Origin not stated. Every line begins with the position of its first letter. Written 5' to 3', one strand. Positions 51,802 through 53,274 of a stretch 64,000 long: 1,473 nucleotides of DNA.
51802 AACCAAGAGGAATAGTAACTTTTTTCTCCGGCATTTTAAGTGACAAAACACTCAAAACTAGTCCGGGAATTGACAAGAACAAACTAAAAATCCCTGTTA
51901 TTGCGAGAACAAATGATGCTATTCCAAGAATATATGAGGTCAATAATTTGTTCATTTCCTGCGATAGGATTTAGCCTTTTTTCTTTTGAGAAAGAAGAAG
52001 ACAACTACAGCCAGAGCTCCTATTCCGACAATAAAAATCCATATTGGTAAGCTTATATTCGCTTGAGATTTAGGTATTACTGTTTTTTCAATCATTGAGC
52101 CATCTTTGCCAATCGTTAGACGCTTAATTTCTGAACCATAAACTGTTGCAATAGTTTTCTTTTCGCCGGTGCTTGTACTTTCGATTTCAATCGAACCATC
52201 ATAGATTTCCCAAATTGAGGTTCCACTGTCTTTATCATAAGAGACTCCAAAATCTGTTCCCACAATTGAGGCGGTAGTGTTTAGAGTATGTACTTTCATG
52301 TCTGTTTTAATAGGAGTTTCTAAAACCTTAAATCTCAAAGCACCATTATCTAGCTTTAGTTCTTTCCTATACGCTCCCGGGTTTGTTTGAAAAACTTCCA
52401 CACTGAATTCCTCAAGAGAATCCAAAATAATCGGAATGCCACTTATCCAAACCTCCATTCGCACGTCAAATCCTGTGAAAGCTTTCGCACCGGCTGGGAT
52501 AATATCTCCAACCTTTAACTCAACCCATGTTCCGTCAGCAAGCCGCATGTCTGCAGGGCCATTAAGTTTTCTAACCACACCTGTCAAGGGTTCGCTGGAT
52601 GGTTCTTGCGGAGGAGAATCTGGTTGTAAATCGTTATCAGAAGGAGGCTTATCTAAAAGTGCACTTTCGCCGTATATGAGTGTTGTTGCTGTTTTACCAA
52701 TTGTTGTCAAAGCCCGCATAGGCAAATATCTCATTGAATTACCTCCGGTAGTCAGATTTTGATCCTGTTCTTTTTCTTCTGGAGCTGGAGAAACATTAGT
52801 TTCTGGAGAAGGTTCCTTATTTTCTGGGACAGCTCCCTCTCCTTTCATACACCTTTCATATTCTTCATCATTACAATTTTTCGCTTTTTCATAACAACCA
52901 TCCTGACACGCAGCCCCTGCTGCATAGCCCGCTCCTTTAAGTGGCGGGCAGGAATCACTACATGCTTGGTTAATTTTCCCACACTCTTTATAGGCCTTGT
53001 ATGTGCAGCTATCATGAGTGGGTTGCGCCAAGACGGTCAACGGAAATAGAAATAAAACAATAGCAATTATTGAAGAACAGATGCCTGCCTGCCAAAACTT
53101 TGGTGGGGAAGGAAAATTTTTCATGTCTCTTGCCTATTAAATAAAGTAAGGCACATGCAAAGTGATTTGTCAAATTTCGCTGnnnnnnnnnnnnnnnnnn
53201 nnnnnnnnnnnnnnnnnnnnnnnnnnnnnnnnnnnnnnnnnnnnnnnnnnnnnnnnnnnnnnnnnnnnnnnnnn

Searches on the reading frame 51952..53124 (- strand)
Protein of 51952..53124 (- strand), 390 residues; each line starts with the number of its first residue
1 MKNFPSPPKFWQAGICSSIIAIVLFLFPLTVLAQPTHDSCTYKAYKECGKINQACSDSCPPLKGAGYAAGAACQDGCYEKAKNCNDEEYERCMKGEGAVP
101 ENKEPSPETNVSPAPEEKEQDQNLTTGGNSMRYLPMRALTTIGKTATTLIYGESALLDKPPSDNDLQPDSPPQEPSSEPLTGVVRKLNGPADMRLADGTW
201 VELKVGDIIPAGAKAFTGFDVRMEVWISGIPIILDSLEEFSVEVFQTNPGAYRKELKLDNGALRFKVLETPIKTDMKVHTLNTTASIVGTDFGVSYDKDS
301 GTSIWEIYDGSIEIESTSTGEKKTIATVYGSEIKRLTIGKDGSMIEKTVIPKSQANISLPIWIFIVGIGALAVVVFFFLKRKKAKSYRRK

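Call 19: search_protein_families(library=pfam, proteins=[window:51952-53124:-])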
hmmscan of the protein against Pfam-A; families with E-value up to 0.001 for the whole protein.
window:51952-53124:- (390 aa): 1 family
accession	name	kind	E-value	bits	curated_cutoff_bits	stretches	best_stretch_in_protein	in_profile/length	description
PF04773.18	FecR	-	1.1e-05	26.3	24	1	251-312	36-96/97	FecR protein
